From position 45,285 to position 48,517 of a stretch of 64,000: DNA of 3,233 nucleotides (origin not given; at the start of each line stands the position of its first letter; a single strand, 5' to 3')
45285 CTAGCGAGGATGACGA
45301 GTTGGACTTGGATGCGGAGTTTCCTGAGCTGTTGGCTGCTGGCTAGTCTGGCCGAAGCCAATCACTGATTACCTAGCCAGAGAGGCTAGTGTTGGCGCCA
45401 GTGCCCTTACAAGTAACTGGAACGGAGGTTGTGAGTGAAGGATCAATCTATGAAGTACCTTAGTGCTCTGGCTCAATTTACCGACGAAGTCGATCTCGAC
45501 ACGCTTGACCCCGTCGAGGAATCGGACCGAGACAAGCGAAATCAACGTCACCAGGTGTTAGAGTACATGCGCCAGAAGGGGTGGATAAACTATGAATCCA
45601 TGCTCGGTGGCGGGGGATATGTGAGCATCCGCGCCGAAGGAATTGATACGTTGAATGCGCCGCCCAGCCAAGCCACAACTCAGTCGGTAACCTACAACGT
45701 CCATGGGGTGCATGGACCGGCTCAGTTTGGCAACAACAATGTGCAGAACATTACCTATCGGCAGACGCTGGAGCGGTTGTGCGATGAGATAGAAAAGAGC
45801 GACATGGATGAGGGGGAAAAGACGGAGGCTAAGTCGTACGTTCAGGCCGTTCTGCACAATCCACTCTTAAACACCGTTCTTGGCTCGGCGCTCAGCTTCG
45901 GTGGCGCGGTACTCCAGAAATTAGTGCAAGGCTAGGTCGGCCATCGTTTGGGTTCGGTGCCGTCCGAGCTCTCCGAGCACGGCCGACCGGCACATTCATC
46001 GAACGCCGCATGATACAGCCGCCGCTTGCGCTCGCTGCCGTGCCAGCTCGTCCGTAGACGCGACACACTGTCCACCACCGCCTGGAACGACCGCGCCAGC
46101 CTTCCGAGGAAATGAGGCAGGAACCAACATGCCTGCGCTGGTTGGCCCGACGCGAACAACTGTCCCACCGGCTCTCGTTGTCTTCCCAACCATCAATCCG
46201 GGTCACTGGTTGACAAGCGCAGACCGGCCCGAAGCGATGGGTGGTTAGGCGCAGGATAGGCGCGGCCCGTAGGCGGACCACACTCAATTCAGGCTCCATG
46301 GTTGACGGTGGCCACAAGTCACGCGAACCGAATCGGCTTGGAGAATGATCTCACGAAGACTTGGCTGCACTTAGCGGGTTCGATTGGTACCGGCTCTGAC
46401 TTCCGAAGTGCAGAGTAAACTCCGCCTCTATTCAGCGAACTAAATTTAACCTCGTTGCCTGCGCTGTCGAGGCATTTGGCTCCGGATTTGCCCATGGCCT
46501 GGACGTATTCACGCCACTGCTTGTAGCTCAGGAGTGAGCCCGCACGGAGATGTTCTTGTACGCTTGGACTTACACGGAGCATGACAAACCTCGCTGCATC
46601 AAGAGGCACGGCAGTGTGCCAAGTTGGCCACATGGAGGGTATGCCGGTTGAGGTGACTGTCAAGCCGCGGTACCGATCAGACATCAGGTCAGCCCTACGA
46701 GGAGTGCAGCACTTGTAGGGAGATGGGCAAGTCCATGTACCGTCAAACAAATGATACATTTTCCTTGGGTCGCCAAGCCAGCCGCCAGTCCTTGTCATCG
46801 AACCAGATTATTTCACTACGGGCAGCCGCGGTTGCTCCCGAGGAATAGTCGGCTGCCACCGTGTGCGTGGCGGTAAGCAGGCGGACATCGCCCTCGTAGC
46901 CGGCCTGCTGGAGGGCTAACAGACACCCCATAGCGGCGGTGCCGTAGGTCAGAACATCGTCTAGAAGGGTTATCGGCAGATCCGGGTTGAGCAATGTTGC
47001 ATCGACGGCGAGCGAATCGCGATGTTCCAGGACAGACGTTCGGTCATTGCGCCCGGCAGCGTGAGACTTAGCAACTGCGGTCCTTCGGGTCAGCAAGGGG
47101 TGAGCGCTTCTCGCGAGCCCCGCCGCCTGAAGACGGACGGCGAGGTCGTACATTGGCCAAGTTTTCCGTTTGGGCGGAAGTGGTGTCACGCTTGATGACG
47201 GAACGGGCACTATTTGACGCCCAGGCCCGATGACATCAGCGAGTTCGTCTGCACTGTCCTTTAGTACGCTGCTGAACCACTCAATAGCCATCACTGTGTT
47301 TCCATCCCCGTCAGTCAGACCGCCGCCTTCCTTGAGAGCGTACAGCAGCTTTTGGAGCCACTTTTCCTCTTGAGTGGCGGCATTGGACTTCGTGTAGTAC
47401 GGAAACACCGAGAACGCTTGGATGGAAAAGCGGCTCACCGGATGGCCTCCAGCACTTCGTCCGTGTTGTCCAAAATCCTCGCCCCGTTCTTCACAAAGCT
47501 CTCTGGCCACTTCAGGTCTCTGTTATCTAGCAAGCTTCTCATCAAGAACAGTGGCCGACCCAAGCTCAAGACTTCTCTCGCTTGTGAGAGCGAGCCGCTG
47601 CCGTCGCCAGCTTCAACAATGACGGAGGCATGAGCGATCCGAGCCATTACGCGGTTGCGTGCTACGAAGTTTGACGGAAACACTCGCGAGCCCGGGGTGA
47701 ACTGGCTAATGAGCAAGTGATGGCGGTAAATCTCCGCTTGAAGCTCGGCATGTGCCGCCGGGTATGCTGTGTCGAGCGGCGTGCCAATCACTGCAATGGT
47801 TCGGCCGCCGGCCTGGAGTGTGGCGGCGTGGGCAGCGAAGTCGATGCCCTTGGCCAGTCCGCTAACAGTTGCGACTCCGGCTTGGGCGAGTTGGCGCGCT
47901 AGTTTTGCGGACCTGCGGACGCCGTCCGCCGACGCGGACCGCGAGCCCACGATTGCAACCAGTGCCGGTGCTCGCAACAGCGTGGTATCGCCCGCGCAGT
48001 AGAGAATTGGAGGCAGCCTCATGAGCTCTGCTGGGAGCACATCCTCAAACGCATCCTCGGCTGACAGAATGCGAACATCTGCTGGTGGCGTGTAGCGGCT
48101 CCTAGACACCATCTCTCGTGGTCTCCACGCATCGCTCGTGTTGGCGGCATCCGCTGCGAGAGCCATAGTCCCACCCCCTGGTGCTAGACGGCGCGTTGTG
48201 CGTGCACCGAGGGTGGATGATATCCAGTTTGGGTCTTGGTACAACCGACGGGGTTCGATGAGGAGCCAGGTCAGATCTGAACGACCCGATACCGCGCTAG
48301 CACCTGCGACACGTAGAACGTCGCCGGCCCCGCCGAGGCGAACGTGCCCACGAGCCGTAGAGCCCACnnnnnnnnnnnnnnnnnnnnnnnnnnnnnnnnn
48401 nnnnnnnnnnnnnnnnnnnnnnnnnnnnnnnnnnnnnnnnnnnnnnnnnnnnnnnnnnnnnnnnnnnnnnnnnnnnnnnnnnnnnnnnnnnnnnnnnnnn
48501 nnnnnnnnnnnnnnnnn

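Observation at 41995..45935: Lower-GC cargo cassette 1: HsdR_N-type nuclease-like protein, membrane-anchored DUF4041/T5orf172 protein and a wHTH-like protein, a candidate uncharacterised defence module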

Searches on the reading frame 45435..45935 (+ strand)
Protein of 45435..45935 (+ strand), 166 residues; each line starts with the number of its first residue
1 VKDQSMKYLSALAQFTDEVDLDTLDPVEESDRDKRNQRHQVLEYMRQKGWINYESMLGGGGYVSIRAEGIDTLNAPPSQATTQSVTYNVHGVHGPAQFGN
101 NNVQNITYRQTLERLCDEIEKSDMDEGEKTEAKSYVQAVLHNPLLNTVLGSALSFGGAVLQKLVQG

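Call 3: search_protein_families(library=pfam, proteins=[window:45435-45935:+], max_evalue=0.01)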
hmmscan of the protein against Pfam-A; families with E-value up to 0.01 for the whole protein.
window:45435-45935:+ (166 aa): 0 families

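Call 4: search_protein_families(library=padloc, proteins=[window:45435-45935:+], max_evalue=0.01)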
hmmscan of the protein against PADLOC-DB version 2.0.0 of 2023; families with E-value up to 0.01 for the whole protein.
window:45435-45935:+ (166 aa): 0 families

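Call 5: search_protein_families(library=ncbifam, proteins=[window:45435-45935:+], max_evalue=0.01)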
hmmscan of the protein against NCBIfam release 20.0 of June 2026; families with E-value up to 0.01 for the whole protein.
window:45435-45935:+ (166 aa): 0 families

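Call 6: search_protein_families(library=phrogs, proteins=[window:45435-45935:+], max_evalue=0.01)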
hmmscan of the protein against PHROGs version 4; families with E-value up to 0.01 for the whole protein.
window:45435-45935:+ (166 aa): 3 families
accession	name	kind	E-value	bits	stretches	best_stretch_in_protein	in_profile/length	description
phrog_16834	-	unknown function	9.8e-09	36.6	1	72-155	83-171/192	-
phrog_21028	-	unknown function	4.2e-05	24.5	1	6-138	7-147/191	-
phrog_5789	-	unknown function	0.002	19.2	1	60-151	74-159/168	-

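Call 28: find_homologous_proteins(query=window:45435-45935:+)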
Query window:45435-45935:+ (166 aa): 1 proteins with E <= 0.001 among 52 candidates.
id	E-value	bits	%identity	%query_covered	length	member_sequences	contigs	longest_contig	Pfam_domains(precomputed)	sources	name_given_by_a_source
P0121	1.4e-101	355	100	97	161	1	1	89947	-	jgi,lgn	jgi:hypothetical protein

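Call 48: search_protein_families(library=pfam, proteins=[window:45435-45935:+], max_evalue=5)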
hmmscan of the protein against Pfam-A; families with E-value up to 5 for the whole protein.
window:45435-45935:+ (166 aa): 5 families
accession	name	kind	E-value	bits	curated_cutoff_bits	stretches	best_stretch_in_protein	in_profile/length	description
PF16274.10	Qua1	-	0.024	15.1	29.3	1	111-139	20-48/52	Qua1 domain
PF25001.1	Aegyptin_C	-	0.027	15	27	1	105-148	5-48/115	Aegyptin, C-terminal domain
PF18982.5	JetA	-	0.044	12.8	26.2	1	19-57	32-70/434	Wadjet protein JetA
PF24659.1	DUF7648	-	0.14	12.8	27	1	104-140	14-50/63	Domain of unknown function (DUF7648)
PF07875.18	Coat_F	-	0.46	11.2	25.7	1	37-53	46-62/63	Coat F domain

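Call 49: search_protein_representatives(protein=window:45435-45935:+)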
Query: 166 residues. Proteins with E-value up to 0.001 (for the whole library): 107; up to 1e-10: 2; up to 1e-30: 1. The best 107 are listed.
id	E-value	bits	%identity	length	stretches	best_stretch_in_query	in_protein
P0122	1.2e-40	155.3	100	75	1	92-166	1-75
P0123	1.9e-16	76.7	29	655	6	60-140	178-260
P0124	2.0e-10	57.1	38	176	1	56-155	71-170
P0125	6.5e-10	55.4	26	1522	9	49-108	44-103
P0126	8.6e-10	55.1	43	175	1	68-158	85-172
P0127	9.0e-10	55.0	29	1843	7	71-130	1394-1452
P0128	1.1e-09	54.7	34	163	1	34-158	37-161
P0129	1.6e-09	54.2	39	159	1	39-153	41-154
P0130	1.8e-09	54.0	34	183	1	29-163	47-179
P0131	3.9e-09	52.9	32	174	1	35-154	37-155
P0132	1.5e-08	51.0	38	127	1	68-160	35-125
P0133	3.6e-08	49.8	40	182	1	57-154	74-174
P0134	4.0e-08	49.7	37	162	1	18-146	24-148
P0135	4.1e-08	49.6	37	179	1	48-153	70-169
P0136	4.3e-08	49.5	31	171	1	35-150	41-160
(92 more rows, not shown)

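Call 64: find_encoding_contigs(protein=P0121, flank=10000, max_places=3)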
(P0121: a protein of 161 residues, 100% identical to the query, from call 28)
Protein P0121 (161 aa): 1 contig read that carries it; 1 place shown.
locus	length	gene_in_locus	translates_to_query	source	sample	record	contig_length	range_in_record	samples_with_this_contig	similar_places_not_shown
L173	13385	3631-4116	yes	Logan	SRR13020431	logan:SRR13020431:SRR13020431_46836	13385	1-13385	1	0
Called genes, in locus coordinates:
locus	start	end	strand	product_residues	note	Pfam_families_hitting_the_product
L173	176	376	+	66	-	-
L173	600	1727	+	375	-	PF13588:HSDR_N_2, PF04313:HSDR_N (weak)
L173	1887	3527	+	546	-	PF06188:HrpE (weak), PF13250:SNIPE, PF10544:T5orf172, PF13455:MUG113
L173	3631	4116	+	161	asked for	-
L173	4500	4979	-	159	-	-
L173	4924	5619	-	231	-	-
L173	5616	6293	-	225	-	PF02481:DNA_processg_A, PF18306:LDcluster4 (faint)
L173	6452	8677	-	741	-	-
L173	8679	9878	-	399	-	-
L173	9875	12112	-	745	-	-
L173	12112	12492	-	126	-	-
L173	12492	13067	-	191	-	PF04717:Phage_base_V (weak)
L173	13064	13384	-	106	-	?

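Call 73: search_dna_similar(query=window:45435-45935:+, collection=phages, mode=protein, max_evalue=0.01, max_rows=30)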
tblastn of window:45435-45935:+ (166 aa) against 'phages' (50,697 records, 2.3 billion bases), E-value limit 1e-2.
Records with a match: 2; places in all: 2; records where one place covers at least 80% of the query: 0.
Best place of each record, by identity: <60% 2.
By first word of the organism name: Cronobacter 2.
By host as written in the record: Cronobacter sakazakii 2.
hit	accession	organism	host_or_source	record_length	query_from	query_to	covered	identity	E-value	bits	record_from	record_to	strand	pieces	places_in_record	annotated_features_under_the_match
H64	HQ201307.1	Cronobacter phage ENT39118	Cronobacter sakazakii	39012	86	152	40%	34.3%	4e-4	45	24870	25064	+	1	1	hypothetical protein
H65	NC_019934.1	Cronobacter phage ENT39118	Cronobacter sakazakii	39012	86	152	40%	34.3%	4e-4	45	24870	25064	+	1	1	hypothetical protein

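Call 74: get_annotated_region(hit=H65, flank=4000)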
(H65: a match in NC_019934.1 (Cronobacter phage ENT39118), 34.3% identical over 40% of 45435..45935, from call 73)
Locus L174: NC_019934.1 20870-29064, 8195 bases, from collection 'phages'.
description: Cronobacter phage ENT39118, complete genome.
organism: Cronobacter phage ENT39118 (NCBI taxid 984175)
taxonomy: Viruses; Duplodnaviria; Heunggongvirae; Uroviricota; Caudoviricetes; Hendrixvirinae
host: Cronobacter sakazakii; source: -; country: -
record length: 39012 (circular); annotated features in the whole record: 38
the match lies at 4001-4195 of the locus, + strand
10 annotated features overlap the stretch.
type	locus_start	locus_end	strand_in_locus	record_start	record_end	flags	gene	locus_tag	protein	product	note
CDS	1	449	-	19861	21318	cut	-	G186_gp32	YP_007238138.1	glycosyltransferase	-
CDS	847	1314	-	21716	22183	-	-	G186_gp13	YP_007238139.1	Rz-like spanin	-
CDS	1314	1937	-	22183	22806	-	-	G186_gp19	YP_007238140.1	endolysin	-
CDS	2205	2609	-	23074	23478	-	-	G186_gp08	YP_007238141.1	holin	-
CDS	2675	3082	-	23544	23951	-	-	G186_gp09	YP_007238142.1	toxin-antitoxin system HicB-like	-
CDS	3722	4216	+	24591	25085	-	-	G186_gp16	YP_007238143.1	hypothetical protein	-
CDS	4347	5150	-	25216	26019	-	-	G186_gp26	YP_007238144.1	anti-termination protein Q-like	-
CDS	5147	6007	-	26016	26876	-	-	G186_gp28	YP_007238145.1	helix-turn-helix domain-containing protein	-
CDS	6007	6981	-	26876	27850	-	-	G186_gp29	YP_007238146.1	DNA primase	-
CDS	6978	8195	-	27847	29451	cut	-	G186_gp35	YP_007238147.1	DEAD/DEAH box helicase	-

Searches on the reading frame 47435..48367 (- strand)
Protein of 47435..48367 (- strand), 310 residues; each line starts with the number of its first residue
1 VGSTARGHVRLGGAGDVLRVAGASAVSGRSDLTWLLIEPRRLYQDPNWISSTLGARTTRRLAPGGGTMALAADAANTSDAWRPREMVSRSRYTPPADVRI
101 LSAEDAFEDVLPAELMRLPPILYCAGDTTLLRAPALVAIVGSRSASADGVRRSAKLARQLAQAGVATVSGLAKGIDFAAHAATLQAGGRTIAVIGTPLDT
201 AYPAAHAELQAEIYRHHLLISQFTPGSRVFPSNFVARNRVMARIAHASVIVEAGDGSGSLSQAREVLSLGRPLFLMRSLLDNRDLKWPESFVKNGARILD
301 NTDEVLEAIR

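Call 3: search_protein_families(library=pfam, proteins=[window:47435-48367:-], max_evalue=0.01)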
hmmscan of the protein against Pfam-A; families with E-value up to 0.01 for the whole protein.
window:47435-48367:- (310 aa): 2 families
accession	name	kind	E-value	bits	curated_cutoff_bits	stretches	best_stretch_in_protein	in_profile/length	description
PF02481.21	DNA_processg_A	-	6.7e-54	182.7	29.6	1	114-299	23-210/212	DNA recombination-mediator protein A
PF18306.6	LDcluster4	-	1.8e-05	24.9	26.3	1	136-281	3-125/151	SLOG cluster4 family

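Call 4: search_protein_families(library=padloc, proteins=[window:47435-48367:-], max_evalue=0.01)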
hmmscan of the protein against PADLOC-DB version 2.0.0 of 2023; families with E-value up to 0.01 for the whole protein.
window:47435-48367:- (310 aa): 3 families
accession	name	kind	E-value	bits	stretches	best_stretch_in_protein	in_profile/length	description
PDLC03961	ShosA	-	1.1e-64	216.6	1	99-308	80-292/303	-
PDLC03927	PsyrA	-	4.5e-33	112.9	1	115-276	112-273/398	-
PDLC02997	ShosA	-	5.2e-20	69.9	1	116-271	113-268/327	-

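Call 5: search_protein_families(library=ncbifam, proteins=[window:47435-48367:-], max_evalue=0.01)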
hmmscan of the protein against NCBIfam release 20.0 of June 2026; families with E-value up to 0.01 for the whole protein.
window:47435-48367:- (310 aa): 3 families
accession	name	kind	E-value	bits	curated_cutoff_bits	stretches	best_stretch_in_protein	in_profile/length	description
TIGR00732.1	dprA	equivalog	9.7e-49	165.5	191.15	1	114-308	25-219/220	DNA-processing protein DprA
NF008007.0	PRK10736.1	equivalog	7e-39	134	495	1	97-309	71-283/374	DNA-protecting protein DprA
TIGR00725.1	TIGR00725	hypoth_equivalog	0.0007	19.1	106.9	0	136-194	3-61/159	TIGR00725 family protein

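Call 6: search_protein_families(library=phrogs, proteins=[window:47435-48367:-], max_evalue=0.01)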
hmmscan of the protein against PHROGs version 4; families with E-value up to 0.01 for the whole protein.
window:47435-48367:- (310 aa): 5 families
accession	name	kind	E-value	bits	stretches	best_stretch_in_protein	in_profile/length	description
phrog_4299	-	unknown function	1.8e-43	149.9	1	114-280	97-263/322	-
phrog_38708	-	unknown function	1.4e-40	140.1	1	113-307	181-375/410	-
phrog_9185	-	unknown function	8.1e-38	131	1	120-304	71-252/257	-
phrog_30500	-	unknown function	2e-13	51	1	114-264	97-248/388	-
phrog_768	-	DNA, RNA and nucleotide metabolism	1.1e-05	26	1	136-187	5-56/191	DprA-like DNA recombination-mediator protein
